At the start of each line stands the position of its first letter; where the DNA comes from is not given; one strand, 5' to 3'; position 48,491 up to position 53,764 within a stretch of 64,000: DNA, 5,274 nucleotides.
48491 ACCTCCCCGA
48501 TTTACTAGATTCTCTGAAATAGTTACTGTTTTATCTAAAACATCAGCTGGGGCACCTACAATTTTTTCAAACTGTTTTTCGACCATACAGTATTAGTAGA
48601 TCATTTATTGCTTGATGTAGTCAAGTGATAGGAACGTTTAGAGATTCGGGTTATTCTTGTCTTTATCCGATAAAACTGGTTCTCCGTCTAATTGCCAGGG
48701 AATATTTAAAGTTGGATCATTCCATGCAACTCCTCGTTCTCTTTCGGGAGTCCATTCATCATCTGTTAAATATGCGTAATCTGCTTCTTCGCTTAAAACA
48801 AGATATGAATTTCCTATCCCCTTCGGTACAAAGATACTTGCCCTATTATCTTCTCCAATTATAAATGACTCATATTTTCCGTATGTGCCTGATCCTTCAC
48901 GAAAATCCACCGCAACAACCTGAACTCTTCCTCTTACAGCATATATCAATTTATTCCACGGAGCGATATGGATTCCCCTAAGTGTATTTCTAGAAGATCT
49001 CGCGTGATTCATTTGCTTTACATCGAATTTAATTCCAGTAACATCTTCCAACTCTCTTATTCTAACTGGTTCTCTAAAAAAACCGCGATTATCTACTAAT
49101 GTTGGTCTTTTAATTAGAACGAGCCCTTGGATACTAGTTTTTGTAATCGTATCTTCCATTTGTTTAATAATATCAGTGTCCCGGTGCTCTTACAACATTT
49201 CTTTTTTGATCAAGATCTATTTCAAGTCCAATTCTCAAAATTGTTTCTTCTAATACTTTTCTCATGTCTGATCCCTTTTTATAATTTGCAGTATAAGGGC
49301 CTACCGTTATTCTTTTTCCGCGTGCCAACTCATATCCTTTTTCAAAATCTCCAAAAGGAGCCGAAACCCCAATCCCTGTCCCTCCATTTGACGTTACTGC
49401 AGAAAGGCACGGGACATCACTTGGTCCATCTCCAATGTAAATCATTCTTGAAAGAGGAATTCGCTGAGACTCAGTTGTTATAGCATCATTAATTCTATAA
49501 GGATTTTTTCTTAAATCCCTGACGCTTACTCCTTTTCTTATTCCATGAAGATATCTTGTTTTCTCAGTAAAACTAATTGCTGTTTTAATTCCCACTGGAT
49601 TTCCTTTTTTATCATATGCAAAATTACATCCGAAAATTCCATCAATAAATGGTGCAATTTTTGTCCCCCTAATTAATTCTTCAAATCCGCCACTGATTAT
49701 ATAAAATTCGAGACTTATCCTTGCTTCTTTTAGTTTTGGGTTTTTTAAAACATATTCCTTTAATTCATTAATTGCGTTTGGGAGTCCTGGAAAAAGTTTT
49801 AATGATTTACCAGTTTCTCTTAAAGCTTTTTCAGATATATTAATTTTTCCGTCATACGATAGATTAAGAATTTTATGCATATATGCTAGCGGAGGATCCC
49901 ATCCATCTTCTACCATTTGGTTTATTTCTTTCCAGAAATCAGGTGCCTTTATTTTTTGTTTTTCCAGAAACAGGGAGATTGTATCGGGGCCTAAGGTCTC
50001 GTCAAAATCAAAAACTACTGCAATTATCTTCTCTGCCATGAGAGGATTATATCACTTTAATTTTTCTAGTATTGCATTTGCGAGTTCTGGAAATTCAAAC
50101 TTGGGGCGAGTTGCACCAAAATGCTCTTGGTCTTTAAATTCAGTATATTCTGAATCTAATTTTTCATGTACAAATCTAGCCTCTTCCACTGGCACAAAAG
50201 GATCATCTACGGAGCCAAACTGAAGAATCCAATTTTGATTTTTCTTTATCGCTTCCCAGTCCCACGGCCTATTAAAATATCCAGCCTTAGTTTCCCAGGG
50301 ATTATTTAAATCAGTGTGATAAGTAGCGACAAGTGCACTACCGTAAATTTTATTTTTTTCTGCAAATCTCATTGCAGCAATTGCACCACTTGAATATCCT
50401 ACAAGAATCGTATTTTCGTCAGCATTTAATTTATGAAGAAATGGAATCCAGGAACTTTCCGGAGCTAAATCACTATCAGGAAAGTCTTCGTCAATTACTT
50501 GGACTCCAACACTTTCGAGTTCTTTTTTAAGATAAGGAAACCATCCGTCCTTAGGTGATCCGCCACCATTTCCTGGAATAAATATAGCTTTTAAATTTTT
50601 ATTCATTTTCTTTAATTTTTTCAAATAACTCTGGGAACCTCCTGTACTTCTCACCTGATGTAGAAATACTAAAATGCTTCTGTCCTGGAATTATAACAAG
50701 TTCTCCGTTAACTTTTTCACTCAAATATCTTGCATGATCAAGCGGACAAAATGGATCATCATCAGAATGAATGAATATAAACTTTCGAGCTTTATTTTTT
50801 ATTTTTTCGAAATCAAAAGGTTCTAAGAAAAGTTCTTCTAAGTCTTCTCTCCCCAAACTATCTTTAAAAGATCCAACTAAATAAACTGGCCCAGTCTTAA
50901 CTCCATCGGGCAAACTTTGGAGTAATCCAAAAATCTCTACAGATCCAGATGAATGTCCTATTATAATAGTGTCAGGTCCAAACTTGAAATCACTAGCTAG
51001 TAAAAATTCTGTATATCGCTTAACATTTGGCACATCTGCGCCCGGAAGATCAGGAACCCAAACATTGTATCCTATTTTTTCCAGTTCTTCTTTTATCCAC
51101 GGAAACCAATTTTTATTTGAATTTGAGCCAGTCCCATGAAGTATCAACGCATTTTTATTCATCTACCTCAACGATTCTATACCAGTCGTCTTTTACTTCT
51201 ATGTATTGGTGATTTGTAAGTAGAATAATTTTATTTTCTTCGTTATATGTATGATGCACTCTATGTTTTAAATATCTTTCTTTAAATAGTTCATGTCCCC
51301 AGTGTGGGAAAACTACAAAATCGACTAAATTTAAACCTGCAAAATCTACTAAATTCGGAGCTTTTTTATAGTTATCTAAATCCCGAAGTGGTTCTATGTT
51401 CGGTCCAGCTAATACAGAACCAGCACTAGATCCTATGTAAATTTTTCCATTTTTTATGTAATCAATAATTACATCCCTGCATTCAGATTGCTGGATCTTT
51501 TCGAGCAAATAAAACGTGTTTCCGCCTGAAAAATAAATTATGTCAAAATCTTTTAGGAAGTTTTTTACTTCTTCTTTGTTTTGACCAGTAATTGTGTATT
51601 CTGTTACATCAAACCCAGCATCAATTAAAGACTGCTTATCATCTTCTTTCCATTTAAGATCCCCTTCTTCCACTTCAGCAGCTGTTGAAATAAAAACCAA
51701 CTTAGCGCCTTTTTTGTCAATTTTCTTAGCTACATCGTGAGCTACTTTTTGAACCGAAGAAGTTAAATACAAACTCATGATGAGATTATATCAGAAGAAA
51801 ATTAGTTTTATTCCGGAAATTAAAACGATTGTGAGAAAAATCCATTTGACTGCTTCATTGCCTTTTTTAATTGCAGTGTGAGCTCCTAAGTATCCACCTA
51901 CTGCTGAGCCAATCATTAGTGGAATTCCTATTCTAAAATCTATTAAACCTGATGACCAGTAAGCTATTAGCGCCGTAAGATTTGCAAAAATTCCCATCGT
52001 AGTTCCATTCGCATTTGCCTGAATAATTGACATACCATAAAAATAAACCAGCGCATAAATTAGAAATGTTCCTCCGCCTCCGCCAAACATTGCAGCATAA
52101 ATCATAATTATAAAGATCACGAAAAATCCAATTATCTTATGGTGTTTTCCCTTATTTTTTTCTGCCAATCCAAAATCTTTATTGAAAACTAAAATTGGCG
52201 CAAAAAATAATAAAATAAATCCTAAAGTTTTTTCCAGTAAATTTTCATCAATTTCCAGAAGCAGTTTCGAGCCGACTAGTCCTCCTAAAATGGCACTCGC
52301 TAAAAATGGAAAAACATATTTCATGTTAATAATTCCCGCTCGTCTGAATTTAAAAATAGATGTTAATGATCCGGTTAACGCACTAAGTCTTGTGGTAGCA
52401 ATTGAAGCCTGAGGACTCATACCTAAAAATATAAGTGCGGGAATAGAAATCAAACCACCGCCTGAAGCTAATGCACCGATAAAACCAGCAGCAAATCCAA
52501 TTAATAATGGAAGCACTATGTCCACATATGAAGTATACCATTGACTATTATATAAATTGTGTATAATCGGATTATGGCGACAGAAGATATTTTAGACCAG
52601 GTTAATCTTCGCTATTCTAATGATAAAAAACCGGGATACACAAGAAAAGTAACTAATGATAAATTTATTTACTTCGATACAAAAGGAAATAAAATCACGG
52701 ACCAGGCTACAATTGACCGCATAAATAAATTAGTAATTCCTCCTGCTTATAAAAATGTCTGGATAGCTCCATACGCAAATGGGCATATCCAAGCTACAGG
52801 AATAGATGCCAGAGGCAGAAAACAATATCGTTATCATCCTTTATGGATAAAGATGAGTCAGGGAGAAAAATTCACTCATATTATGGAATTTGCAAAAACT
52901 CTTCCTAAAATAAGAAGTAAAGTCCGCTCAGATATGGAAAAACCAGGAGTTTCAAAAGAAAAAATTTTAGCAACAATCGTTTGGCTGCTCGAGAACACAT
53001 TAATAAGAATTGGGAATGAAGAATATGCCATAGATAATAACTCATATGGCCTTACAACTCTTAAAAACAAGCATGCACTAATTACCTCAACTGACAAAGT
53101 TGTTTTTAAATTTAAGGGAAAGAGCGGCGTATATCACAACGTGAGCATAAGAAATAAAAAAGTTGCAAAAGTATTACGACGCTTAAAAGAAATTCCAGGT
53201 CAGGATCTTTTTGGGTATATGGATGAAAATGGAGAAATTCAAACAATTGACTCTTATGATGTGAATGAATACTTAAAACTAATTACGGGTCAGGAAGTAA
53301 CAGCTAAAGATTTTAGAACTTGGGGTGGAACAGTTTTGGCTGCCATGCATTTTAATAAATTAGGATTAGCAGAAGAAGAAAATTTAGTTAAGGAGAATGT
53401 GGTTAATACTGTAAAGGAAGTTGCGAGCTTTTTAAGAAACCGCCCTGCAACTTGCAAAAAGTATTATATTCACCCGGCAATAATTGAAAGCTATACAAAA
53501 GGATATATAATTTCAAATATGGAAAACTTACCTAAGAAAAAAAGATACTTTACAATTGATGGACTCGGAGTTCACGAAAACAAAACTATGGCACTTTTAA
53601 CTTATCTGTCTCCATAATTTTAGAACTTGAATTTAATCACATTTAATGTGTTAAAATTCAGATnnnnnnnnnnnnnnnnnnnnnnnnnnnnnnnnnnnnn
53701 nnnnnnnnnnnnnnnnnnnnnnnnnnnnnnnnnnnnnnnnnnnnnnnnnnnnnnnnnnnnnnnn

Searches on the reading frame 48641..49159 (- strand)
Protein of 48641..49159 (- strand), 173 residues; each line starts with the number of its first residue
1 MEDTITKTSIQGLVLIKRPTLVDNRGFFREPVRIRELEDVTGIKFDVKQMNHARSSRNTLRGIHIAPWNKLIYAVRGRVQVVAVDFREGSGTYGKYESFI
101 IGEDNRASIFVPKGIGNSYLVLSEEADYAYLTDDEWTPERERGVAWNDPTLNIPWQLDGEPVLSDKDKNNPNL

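Call 10: search_protein_families(library=pfam, proteins=[window:48641-49159:-], max_evalue=0.001)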
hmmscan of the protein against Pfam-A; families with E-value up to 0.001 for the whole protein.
window:48641-49159:- (173 aa): 1 family
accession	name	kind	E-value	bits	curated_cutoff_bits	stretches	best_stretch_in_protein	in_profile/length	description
PF00908.23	dTDP_sugar_isom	-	9.1e-48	162.6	27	1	7-173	1-166/168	dTDP-4-dehydrorhamnose 3,5-epimerase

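Call 66: search_protein_families(library=ncbifam, proteins=[window:48641-49159:-], max_evalue=0.001)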
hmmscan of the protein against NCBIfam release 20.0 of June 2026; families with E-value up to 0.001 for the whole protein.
window:48641-49159:- (173 aa): 1 family
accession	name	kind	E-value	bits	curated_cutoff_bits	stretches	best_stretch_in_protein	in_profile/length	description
TIGR01221.1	rmlC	equivalog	1.1e-42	145.8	155.75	1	5-172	2-171/176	dTDP-4-dehydrorhamnose 3,5-epimerase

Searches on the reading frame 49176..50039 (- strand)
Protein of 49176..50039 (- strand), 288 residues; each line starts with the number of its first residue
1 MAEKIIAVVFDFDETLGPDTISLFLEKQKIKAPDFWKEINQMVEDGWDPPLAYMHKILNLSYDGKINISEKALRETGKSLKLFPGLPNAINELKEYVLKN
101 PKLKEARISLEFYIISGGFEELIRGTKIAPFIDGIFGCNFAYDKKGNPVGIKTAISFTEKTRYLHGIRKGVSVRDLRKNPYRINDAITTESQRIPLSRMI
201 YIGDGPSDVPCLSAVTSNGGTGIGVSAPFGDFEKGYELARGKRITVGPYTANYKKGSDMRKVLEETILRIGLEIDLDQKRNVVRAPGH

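Call 10: search_protein_families(library=pfam, proteins=[window:49176-50039:-], max_evalue=0.001)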
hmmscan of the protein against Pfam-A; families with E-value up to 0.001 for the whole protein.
window:49176-50039:- (288 aa): 2 families
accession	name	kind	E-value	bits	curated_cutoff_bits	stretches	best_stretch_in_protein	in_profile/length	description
PF12710.13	HAD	-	1.1e-07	32.9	27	1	8-212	1-188/189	haloacid dehalogenase-like hydrolase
PF06888.18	Put_Phosphatase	-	6.1e-05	23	27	0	7-95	2-85/234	Putative Phosphatase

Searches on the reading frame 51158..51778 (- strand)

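Call 10: search_protein_families(library=pfam, proteins=[window:51158-51778:-], max_evalue=0.001)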
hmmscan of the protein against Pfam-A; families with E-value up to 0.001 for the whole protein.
window:51158-51778:- (207 aa): 1 family
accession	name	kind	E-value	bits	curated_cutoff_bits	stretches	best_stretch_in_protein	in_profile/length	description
PF03575.23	Peptidase_S51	-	6.9e-36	124.3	23.9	1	9-201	15-204/206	Peptidase family S51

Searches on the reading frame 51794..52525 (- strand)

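Call 10: search_protein_families(library=pfam, proteins=[window:51794-52525:-], max_evalue=0.001)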
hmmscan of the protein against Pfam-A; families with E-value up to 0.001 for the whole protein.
window:51794-52525:- (244 aa): 1 family
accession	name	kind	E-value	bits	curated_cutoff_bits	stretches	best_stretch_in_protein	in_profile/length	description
PF01925.25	TauE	-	7.7e-49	166.9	32.6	1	7-241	2-237/237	Sulfite exporter TauE/SafE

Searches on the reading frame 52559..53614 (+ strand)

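Call 10: search_protein_families(library=pfam, proteins=[window:52559-53614:+], max_evalue=0.001)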
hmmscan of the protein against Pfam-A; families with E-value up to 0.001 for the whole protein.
window:52559-53614:+ (352 aa): 2 families
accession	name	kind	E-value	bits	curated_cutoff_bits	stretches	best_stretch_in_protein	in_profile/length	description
PF01028.25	Topoisom_I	-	2.2e-36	125.8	23.7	1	99-314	7-212/228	Eukaryotic DNA topoisomerase I, catalytic core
PF21338.2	Top1B_N_bact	-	2e-24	85.5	27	1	35-83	1-49/49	Bacterial DNA topoisomerase IB, N-terminal domain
